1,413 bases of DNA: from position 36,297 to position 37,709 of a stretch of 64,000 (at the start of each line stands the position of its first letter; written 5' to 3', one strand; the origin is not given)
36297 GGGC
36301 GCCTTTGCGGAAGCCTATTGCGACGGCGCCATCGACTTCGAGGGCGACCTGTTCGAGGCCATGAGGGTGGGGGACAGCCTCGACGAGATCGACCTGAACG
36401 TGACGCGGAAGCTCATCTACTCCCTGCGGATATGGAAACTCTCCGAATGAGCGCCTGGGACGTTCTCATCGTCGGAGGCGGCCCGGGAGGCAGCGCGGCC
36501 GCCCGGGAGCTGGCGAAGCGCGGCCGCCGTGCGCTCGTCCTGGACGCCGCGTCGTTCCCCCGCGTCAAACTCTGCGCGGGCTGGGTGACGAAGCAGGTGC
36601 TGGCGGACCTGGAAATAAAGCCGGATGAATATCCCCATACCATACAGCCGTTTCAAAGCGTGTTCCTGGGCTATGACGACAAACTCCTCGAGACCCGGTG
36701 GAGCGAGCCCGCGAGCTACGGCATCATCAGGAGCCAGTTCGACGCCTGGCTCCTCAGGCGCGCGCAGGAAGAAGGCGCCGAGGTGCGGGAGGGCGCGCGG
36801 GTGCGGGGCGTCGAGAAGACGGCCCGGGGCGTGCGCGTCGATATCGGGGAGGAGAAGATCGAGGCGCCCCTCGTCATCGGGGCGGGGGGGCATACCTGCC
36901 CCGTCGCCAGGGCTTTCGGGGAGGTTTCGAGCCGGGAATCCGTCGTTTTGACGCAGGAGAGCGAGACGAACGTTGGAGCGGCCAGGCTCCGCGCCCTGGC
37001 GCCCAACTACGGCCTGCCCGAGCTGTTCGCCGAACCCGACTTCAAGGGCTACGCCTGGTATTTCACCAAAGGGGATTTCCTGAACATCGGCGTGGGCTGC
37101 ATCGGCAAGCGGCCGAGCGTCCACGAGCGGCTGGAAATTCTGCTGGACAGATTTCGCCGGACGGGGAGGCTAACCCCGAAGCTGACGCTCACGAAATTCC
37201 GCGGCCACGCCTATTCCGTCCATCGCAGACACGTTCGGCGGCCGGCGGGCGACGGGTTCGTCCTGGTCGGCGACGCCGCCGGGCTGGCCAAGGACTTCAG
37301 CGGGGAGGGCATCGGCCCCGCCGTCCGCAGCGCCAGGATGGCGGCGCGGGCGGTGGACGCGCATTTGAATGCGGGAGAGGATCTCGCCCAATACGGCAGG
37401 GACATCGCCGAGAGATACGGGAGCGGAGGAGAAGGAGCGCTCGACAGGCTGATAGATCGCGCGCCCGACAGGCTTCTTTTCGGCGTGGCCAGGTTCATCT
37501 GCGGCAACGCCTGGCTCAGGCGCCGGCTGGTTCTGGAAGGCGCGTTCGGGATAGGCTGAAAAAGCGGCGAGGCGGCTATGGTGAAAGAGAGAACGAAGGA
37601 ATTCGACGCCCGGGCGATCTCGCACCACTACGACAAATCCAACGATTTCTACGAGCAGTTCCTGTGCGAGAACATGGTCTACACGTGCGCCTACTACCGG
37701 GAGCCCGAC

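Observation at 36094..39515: Split Cfa methyltransferase with a GGR-like flavoreductase between its halves: candidate new lipid-modification pathway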

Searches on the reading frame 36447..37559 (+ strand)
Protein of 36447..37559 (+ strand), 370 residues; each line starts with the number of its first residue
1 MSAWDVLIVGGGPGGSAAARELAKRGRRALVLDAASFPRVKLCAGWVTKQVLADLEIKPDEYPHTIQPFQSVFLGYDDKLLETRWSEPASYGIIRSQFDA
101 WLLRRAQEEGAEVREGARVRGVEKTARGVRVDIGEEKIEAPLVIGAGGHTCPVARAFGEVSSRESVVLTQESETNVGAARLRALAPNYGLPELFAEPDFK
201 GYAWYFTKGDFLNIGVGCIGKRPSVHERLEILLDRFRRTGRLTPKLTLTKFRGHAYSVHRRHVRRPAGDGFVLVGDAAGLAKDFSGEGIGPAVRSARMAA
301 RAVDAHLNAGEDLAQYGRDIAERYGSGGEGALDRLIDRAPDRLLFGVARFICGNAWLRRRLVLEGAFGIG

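Call 4: search_protein_families(library=pfam, proteins=[window:36447-37559:+], max_evalue=0.01)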
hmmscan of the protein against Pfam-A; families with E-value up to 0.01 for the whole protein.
window:36447-37559:+ (370 aa): 13 families
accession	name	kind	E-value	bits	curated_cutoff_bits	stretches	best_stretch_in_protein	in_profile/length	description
PF01494.25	FAD_binding_3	-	3.4e-16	59.9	22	1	5-313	3-330/349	FAD binding domain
PF01266.30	DAO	-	1.2e-13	51.8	27.9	2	99-218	152-271/353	FAD dependent oxidoreductase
PF03486.20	HI0933_like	-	3.5e-07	30.4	50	1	5-42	2-39/244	HI0933-like protein Rossmann domain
PF07992.20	Pyr_redox_2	-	1.2e-06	28.6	26.1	1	5-35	2-33/291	Pyridine nucleotide-disulphide oxidoreductase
PF13450.12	NAD_binding_8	-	1.9e-06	28.5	21.9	1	8-36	1-29/68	NAD(P)-binding Rossmann-like domain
PF12831.13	FAD_oxidored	-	2.1e-06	27.7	27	1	5-149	1-146/416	FAD dependent oxidoreductase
PF13738.12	Pyr_redox_3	-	5e-05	23.1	30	1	7-149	1-134/305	Pyridine nucleotide-disulphide oxidoreductase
PF04820.20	Trp_halogenase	-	0.00019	20.9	21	0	5-62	1-64/458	Tryptophan halogenase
PF00890.30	FAD_binding_2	-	0.0003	20.6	20.4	1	5-36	1-32/414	FAD binding domain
PF05834.18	Lycopene_cycl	-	0.00047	19.8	23.4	1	5-149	1-142/380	Lycopene cyclase protein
PF01946.23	Thi4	-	0.00054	19.7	26.2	0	4-33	18-48/235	Thi4 family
PF22578.2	GGR_cat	-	0.0015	18.8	27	1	200-236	31-67/88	Geranylgeranyl reductase catalytic domain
PF00070.33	Pyr_redox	-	0.0028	18.6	22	0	6-39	2-35/82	Pyridine nucleotide-disulphide oxidoreductase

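Call 5: search_protein_families(library=ncbifam, proteins=[window:36447-37559:+], max_evalue=0.01)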
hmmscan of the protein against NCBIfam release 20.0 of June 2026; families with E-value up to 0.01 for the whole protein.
window:36447-37559:+ (370 aa): 58 families (the best 25 are shown)
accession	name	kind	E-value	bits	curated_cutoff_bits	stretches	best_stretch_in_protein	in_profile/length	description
TIGR02032.1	GG-red-SF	subfamily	1.5e-50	172.6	158.8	1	4-303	1-297/297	geranylgeranyl reductase family protein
TIGR02023.1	BchP-ChlP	subfamily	3.1e-35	121.9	343.3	1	5-324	2-321/388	geranylgeranyl diphosphate reductase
NF041080.1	DGGGPL_reductase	equivalog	5.3e-21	75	580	1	4-310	2-318/447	digeranylgeranylglycerophospholipid reductase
TIGR02028.1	ChlP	equivalog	1.3e-19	70.2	505.3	1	6-316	3-317/398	geranylgeranyl reductase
NF045655.1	MkRedMenJ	equivalog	1.5e-19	70.2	700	1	5-327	6-335/406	menaquinone reductase MenJ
NF049967.1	QhpG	equivalog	3.6e-19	69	240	1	6-312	1-295/423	flavin-dependent monooxygenase QhpG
NF041385.1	Dggglyphlred_Halo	equivalog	1.2e-17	63.5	700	1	3-310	4-320/405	digeranylgeranylglycerophospholipid reductase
NF041160.1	DGGPL_Thplmales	equivalog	5.2e-16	58.5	780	1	1-308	1-315/396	digeranylgeranylglycerophospholipid reductase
NF038171.1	maturase_LodB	equivalog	6e-13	48.6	400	2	5-161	1-171/361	lysine-epsilon-oxidase maturase LodB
NF007542.0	PRK10157.1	subfamily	6.9e-13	48.1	610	1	86-309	98-337/428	FAD-dependent oxidoreductase FixC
TIGR01988.1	Ubi-OHases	subfamily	1.1e-12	47.5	224.65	1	5-158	1-172/387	ubiquinone biosynthesis hydroxylase, UbiH/UbiF/VisC/COQ6 family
NF007450.0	PRK10015.1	subfamily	3.8e-12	45.7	466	1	87-320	99-352/429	FAD-dependent oxidoreductase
NF033113.0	halo_ClmS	equivalog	2.5e-11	42.8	900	1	5-157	4-173/570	chloramphenicol-biosynthetic FADH2-dependent halogenase CmlS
NF005313.0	PRK06847.1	subfamily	1.8e-10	40.4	372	1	5-153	6-165/375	hypothetical protein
NF008425.0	PRK11259.1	equivalog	1.8e-09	37.1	257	2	3-38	4-39/377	N-methyl-L-tryptophan oxidase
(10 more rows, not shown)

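Call 6: search_solved_structures(query=window:36447-37559:+, max_evalue=0.001)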
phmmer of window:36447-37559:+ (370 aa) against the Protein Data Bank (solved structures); distinct sequences matched with E-value up to 0.001: 36.
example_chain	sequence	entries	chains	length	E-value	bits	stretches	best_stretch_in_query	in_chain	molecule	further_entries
3oz2_A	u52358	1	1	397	6.2e-18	68.2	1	1-309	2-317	Digeranylgeranylglycerophospholipid reductase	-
4opg_A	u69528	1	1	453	9.2e-14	54.5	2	198-312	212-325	Conserved Archaeal protein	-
3atq_A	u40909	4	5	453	9.2e-14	54.5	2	198-312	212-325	Conserved Archaeal protein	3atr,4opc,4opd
4opt_A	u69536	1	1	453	9.4e-14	54.4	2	199-312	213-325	Conserved Archaeal protein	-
4opl_A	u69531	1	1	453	9.5e-14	54.4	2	199-312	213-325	Conserved Archaeal protein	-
4opu_A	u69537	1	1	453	1.1e-13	54.3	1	198-312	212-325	Conserved Archaeal protein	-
4opi_A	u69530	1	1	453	6.3e-13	51.7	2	198-312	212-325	Conserved Archaeal protein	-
5buk_A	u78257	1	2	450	7.7e-13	51.4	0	4-54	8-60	FADH2-dependent halogenase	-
8zop_A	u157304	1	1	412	9.9e-13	51.1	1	3-306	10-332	Halogenase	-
3e1t_A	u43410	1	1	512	6.4e-12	48.4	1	3-42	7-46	Halogenase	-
7fco_A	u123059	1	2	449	1.4e-10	44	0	4-60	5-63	ChlB4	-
5dbj_E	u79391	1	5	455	4.5e-10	42.3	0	4-44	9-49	FADH2-dependent halogenase PltA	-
3i3l_A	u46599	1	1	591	1.3e-07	34.2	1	5-158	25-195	Alkylhalidase CmlS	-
5bul_A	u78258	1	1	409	3e-07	33.1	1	3-155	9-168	flavin-dependent halogenase triple mutant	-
4k5r_A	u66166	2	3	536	4.3e-07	32.5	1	4-157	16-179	Oxygenase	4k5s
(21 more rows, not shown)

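Call 15: find_homologous_proteins(query=window:36447-37559:+, max_evalue=1e-20)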
Query window:36447-37559:+ (370 aa): 3793 proteins with E <= 1e-20 among 8000 candidates; the best 120 are listed.
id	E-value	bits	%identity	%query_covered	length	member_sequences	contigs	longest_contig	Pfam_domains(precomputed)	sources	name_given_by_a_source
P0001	6.2e-243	824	99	100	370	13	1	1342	PF01266.31,PF13450.13,PF07992.21,PF03486.21,PF01494.26,PF12831.14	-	-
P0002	3.8e-212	722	84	100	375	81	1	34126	PF01266.31,PF13450.13,PF03486.21,PF01494.26,PF12831.14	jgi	-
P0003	8.0e-211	718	84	100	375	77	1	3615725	PF01266.31,PF13450.13,PF00890.31,PF07992.21,PF03486.21,PF04820.21,PF01494.26,PF12831.14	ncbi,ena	-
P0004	3.9e-207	706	85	96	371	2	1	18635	PF01266.31,PF13450.13,PF03486.21,PF01494.26,PF12831.14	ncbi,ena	-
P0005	1.5e-206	704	83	96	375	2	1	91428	PF01266.31,PF13450.13,PF07992.21,PF03486.21,PF01494.26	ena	-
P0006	1.8e-204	697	82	100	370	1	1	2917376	PF01266.31,PF13450.13,PF07992.21,PF13738.13,PF03486.21,PF01494.26,PF12831.14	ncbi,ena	-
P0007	2.9e-202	690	84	100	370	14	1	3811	PF01266.31,PF13450.13,PF07992.21,PF03486.21,PF01494.26,PF12831.14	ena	-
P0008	6.5e-190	649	78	100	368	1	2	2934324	PF01266.31,PF13450.13,PF13738.13,PF03486.21,PF01494.26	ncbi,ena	-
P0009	6.3e-168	577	72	100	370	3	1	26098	PF01266.31,PF13450.13,PF01494.26,PF12831.14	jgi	-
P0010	5.0e-163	561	69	100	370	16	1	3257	PF01266.31,PF13450.13,PF01494.26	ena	-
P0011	2.3e-160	552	65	100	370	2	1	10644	PF01266.31,PF13450.13,PF00890.31,PF07992.21,PF03486.21,PF04820.21,PF01134.29,PF01494.26,PF12831.14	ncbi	-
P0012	4.2e-158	544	66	100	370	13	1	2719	PF01266.31,PF13450.13,PF00890.31,PF03486.21,PF04820.21,PF01494.26,PF12831.14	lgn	-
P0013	7.4e-156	537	65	100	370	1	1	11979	PF01266.31,PF13450.13,PF07992.21,PF03486.21,PF04820.21,PF01494.26,PF12831.14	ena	-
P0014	2.4e-155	535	68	100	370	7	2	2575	PF01266.31,PF13450.13,PF07992.21,PF03486.21,PF04820.21,PF01494.26,PF12831.14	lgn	-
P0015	2.4e-153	529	64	100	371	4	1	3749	PF01266.31,PF13450.13,PF07992.21,PF03486.21,PF04820.21,PF01494.26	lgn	-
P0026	1.3e-140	487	62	98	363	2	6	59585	PF01266.31,PF13450.13,PF00890.31,PF07992.21,PF03486.21,PF01494.26,PF12831.14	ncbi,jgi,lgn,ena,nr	ncbi:MAG: hypothetical protein A3J27_12880 [Candidatus Tectomicrobia bacterium RIFCSPLOWO2_12_FULL_6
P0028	1.2e-139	484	58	99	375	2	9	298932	PF01266.31,PF07992.21,PF03486.21,PF01494.26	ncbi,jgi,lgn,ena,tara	tara:strand:+ start:9262 stop:10389 length:1128 start_codon:yes stop_codon:yes gene_type:complete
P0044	8.9e-124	431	56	99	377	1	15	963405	PF01266.31,PF13450.13,PF07992.21,PF04820.21,PF01494.26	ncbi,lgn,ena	ncbi:MAG TPA: NAD(P)/FAD-dependent oxidoreductase [Candidatus Binatia bacterium]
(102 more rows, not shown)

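Call 16: find_encoding_contigs(protein=P0026, flank=6000, max_places=2)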
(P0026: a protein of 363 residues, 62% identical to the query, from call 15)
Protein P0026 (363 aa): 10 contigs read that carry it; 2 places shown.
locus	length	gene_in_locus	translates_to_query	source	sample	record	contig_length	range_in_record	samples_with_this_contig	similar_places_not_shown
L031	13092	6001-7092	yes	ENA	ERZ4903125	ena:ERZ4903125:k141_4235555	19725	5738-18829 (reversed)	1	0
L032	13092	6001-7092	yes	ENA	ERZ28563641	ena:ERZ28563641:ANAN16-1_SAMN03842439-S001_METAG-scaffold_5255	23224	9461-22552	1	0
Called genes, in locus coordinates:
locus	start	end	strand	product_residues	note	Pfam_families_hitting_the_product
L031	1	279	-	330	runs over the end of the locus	PF01012:ETF, PF00766:ETF_alpha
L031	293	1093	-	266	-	PF01012:ETF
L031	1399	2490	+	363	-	PF01883:FeS_assembly_P, PF01656:CbiA, PF10609:ParA, PF13614:AAA_31 (weak)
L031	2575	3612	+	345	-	PF01408:GFO_IDH_MocA, PF02894:GFO_IDH_MocA_C, PF22725:GFO_IDH_MocA_C3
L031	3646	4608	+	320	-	PF00389:2-Hacid_dh, PF02826:2-Hacid_dh_C, PF00670:AdoHcyase_NAD (weak)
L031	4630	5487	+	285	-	PF00892:EamA, PF03151:TPT (faint), PF00892:EamA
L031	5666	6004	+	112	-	PF25371:DUF7884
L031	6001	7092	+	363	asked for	PF00890:FAD_binding_2 (weak), PF01266:DAO (weak), PF01494:FAD_binding_3, PF03486:HI0933_like (faint), PF07992:Pyr_redox_2 (faint), PF12831:FAD_oxidored (weak), PF13450:NAD_binding_8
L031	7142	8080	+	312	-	PF02353:CMAS, PF13489:Methyltransf_23, PF08241:Methyltransf_11, PF08242:Methyltransf_12 (weak), PF13649:Methyltransf_25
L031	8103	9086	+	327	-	PF00561:Abhydrolase_1, PF12146:Hydrolase_4 (weak)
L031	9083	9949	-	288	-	PF00561:Abhydrolase_1 (faint), PF02089:Palm_thioest, PF12697:Abhydrolase_6 (weak), PF07819:PGAP1 (weak), PF24096:DUF7379 (weak)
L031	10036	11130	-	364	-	PF01820:Dala_Dala_lig_N, PF07478:Dala_Dala_lig_C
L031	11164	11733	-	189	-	PF00857:Isochorismatase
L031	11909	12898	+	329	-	PF00389:2-Hacid_dh, PF02826:2-Hacid_dh_C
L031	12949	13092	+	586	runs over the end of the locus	PF02129:Peptidase_S15, PF08530:PepX_C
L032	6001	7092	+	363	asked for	PF00890:FAD_binding_2 (weak), PF01266:DAO (weak), PF01494:FAD_binding_3, PF03486:HI0933_like (faint), PF07992:Pyr_redox_2 (faint), PF12831:FAD_oxidored (weak), PF13450:NAD_binding_8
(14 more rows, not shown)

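Call 17: find_encoding_contigs(protein=P0028, flank=6000, max_places=2)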
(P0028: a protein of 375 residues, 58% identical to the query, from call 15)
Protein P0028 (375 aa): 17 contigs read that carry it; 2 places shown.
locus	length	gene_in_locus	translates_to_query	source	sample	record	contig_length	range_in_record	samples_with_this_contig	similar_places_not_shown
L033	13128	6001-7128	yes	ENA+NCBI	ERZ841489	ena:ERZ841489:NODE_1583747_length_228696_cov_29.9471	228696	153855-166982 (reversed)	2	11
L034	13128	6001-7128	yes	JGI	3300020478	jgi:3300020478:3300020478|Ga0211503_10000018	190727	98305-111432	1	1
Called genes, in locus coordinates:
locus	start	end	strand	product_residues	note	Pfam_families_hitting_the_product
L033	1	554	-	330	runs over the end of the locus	PF01012:ETF, PF00766:ETF_alpha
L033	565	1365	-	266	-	PF01012:ETF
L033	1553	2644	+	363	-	PF01883:FeS_assembly_P, PF00142:Fer4_NifH (faint), PF01656:CbiA, PF02374:ArsA_ATPase (faint), PF09140:MipZ (weak), PF10609:ParA, PF13614:AAA_31 (weak)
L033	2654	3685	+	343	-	PF01408:GFO_IDH_MocA, PF02894:GFO_IDH_MocA_C, PF22725:GFO_IDH_MocA_C3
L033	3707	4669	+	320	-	PF00389:2-Hacid_dh, PF02826:2-Hacid_dh_C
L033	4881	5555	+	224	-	PF00892:EamA, PF03151:TPT (faint), PF06800:Sugar_transport (faint), PF00892:EamA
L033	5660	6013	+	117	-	PF25371:DUF7884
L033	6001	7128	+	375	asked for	PF01266:DAO (faint), PF01494:FAD_binding_3 (faint), PF03486:HI0933_like (faint), PF07992:Pyr_redox_2 (faint)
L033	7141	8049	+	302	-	PF02353:CMAS, PF13489:Methyltransf_23, PF08241:Methyltransf_11, PF08242:Methyltransf_12, PF13649:Methyltransf_25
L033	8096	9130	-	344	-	PF01820:Dala_Dala_lig_N, PF02786:CPSase_L_D2 (weak), PF02222:ATP-grasp, PF07478:Dala_Dala_lig_C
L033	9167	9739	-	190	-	PF00857:Isochorismatase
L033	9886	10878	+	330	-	PF00389:2-Hacid_dh, PF02826:2-Hacid_dh_C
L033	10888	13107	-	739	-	PF13328:HD_4, PF01966:HD, PF04607:RelA_SpoT, PF02824:TGS, PF19296:RelA_AH, PF28438:RelA_RIS, PF13291:ACT_4, PF22629:ACT_AHAS_ss (weak)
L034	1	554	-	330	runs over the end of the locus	PF01012:ETF, PF00766:ETF_alpha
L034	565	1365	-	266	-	PF01012:ETF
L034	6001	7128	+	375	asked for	PF01266:DAO (faint), PF01494:FAD_binding_3 (faint), PF03486:HI0933_like (faint), PF07992:Pyr_redox_2 (faint)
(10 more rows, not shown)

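Call 18: find_encoding_contigs(protein=P0044, flank=6000, max_places=2)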
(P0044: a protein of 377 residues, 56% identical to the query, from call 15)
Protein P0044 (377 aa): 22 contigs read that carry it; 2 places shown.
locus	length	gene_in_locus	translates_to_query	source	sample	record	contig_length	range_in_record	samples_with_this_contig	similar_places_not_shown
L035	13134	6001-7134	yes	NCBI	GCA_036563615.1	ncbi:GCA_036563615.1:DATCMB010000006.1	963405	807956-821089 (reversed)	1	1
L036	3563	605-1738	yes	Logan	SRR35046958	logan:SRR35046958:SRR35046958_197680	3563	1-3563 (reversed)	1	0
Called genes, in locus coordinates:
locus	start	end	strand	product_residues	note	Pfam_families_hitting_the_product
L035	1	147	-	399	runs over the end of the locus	PF13439:Glyco_transf_4 (weak), PF00534:Glycos_transf_1, PF13692:Glyco_trans_1_4, PF13524:Glyco_trans_1_2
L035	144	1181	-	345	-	PF00535:Glycos_transf_2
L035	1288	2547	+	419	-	PF05547:Peptidase_M6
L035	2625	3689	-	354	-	PF13489:Methyltransf_23, PF08241:Methyltransf_11, PF08242:Methyltransf_12, PF13649:Methyltransf_25, PF13847:Methyltransf_31 (weak)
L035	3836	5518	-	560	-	PF00005:ABC_tran, PF02463:SMC_N (faint), PF13304:AAA_21 (faint), PF12848:ABC_tran_Xtn, PF00005:ABC_tran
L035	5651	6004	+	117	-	PF25371:DUF7884 (weak)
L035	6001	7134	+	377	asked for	PF01266:DAO (faint), PF01494:FAD_binding_3, PF04820:Trp_halogenase (faint), PF07992:Pyr_redox_2 (faint), PF13450:NAD_binding_8 (weak)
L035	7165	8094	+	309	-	PF02353:CMAS, PF08123:DOT1 (weak), PF13489:Methyltransf_23, PF13649:Methyltransf_25, PF13847:Methyltransf_31, PF08241:Methyltransf_11, PF08242:Methyltransf_12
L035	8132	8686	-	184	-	PF00578:AhpC-TSA, PF08534:Redoxin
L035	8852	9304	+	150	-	PF00011:HSP20, PF17886:ArsA_HSP20 (weak)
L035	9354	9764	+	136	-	PF27746:Small_heat_shock_put (weak), PF00011:HSP20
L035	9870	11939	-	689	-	PF22745:Nlig-Ia, PF01653:DNA_ligase_aden, PF03120:OB_DNA_ligase, PF03119:DNA_ligase_ZBD, PF12826:HHH_2, PF14520:HHH_5 (weak), PF00533:BRCT, PF12738:PTCB-BRCT (weak)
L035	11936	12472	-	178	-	-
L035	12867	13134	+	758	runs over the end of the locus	PF10017:Methyltransf_33, PF13649:Methyltransf_25 (faint), PF12867:DinB_2, PF03781:FGE-sulfatase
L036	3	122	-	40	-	?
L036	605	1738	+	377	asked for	PF01266:DAO (faint), PF01494:FAD_binding_3, PF04820:Trp_halogenase (faint), PF07992:Pyr_redox_2 (faint), PF13450:NAD_binding_8 (weak)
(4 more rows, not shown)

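Call 27: find_related_loci(query=A1, collection=genome_contigs, flank=5000)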
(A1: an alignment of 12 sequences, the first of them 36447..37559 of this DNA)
Query A1 (370 aa) in genome_contigs; peptide patterns used: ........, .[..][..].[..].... (x = any residue, [..] = any of these).
258 stretches matched a pattern; 232 encode a relative of the query (tblastn E <= 1e-3); the best 80 are kept; 80 distinct loci.
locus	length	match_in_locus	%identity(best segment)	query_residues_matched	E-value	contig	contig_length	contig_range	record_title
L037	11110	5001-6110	84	1-370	0e+0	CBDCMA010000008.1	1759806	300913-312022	MAG: bacterium isolate 6263ad5f-5925-4d78-8ae4-828cafc75c34 genome assembly, contig: contig_8, whole genome shotgun sequ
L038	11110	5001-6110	86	1-370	0e+0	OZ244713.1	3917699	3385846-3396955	MAG: bacterium isolate e5014806-8d25-4488-8218-63b8719b0073 genome assembly, chromosome: 1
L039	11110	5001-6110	85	1-370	0e+0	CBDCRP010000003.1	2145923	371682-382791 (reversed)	MAG: bacterium isolate c343b5c3-9596-4089-b975-978780b2b10b genome assembly, contig: contig_3, whole genome shotgun sequ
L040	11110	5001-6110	85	1-370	0e+0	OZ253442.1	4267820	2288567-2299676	MAG: bacterium isolate e26f613c-7608-46b1-ae07-a2f8df169297 genome assembly, chromosome: 1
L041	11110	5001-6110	84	1-370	0e+0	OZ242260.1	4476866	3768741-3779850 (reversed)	MAG: bacterium isolate ae33526c-e769-4de9-a2b0-9dbe0155474d genome assembly, chromosome: 1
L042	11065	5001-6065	83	16-370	0e+0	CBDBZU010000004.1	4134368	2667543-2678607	MAG: bacterium isolate 14075d2c-179b-4e0f-9294-86ba791e4164 genome assembly, contig: contig_4, whole genome shotgun sequ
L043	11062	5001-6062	83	16-369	0e+0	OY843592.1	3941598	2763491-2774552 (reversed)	MAG: bacterium isolate 70215dce-3925-452b-89ef-f300e4ed0d2f genome assembly, chromosome: 1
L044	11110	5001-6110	82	1-370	0e+0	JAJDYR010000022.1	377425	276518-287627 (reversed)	MAG: bacterium isolate jk18x34bins.43 k141_355066, whole genome shotgun sequence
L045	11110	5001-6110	82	1-370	0e+0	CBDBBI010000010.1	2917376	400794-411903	MAG: bacterium isolate 141a6a79-0b26-4072-a46e-b7d0e99fc3f6 genome assembly, contig: contig_10, whole genome shotgun seq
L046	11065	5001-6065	82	16-370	0e+0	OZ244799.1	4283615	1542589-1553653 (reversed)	MAG: bacterium isolate fda9cd22-9c8c-44c4-8321-deb2e702e096 genome assembly, chromosome: 1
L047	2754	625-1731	81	1-369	0e+0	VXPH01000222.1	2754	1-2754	MAG: Nitrospinota bacterium isolate SB0662_bin_51 NODE_18704_length_2754_cov_24.270471, whole genome shotgun sequence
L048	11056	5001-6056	82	16-367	0e+0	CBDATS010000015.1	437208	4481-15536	MAG: bacterium isolate ae52f057-cb51-4de3-9b45-eb3ba2375a15 genome assembly, contig: contig_15, whole genome shotgun seq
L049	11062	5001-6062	83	16-369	0e+0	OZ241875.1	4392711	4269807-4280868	MAG: bacterium isolate fde39c58-18aa-4d93-bb40-cd1cf9ece30f genome assembly, chromosome: 1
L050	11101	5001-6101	84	1-367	0e+0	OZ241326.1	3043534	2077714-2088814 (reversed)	MAG: bacterium isolate 4cf85a08-3ac9-4936-9f49-292be0ba675b genome assembly, chromosome: 1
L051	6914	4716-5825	83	1-370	0e+0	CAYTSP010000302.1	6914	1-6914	MAG TPA_asm: uncultured Nitrospinaceae bacterium isolate SRP338948_co1_160 genome assembly, contig: k141_40820, whole ge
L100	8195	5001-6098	52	5-369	1e-106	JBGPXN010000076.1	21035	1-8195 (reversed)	MAG: Candidatus Methylomirabilia bacterium isolate OBJ1_062018_090_37 k141_964732_length_21035_cov_40.6101, whole genome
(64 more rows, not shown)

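Call 34: search_solved_structures(query=window:36447-37559:+, max_evalue=1e-12, show_alignments=2)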
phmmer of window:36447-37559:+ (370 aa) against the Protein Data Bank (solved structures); distinct sequences matched with E-value up to 1e-12: 9.
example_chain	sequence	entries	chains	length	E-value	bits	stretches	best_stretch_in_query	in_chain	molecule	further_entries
3oz2_A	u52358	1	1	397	6.2e-18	68.2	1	1-309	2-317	Digeranylgeranylglycerophospholipid reductase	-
4opg_A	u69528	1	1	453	9.2e-14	54.5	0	198-312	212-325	Conserved Archaeal protein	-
3atq_A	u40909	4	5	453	9.2e-14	54.5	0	198-312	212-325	Conserved Archaeal protein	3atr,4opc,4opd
4opt_A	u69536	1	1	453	9.4e-14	54.4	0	199-312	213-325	Conserved Archaeal protein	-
4opl_A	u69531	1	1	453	9.5e-14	54.4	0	199-312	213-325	Conserved Archaeal protein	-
4opu_A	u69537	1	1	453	1.1e-13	54.3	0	198-312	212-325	Conserved Archaeal protein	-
4opi_A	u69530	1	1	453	6.3e-13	51.7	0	198-312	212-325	Conserved Archaeal protein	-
5buk_A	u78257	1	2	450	7.7e-13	51.4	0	4-54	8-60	FADH2-dependent halogenase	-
8zop_A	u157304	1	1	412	9.9e-13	51.1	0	3-306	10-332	Halogenase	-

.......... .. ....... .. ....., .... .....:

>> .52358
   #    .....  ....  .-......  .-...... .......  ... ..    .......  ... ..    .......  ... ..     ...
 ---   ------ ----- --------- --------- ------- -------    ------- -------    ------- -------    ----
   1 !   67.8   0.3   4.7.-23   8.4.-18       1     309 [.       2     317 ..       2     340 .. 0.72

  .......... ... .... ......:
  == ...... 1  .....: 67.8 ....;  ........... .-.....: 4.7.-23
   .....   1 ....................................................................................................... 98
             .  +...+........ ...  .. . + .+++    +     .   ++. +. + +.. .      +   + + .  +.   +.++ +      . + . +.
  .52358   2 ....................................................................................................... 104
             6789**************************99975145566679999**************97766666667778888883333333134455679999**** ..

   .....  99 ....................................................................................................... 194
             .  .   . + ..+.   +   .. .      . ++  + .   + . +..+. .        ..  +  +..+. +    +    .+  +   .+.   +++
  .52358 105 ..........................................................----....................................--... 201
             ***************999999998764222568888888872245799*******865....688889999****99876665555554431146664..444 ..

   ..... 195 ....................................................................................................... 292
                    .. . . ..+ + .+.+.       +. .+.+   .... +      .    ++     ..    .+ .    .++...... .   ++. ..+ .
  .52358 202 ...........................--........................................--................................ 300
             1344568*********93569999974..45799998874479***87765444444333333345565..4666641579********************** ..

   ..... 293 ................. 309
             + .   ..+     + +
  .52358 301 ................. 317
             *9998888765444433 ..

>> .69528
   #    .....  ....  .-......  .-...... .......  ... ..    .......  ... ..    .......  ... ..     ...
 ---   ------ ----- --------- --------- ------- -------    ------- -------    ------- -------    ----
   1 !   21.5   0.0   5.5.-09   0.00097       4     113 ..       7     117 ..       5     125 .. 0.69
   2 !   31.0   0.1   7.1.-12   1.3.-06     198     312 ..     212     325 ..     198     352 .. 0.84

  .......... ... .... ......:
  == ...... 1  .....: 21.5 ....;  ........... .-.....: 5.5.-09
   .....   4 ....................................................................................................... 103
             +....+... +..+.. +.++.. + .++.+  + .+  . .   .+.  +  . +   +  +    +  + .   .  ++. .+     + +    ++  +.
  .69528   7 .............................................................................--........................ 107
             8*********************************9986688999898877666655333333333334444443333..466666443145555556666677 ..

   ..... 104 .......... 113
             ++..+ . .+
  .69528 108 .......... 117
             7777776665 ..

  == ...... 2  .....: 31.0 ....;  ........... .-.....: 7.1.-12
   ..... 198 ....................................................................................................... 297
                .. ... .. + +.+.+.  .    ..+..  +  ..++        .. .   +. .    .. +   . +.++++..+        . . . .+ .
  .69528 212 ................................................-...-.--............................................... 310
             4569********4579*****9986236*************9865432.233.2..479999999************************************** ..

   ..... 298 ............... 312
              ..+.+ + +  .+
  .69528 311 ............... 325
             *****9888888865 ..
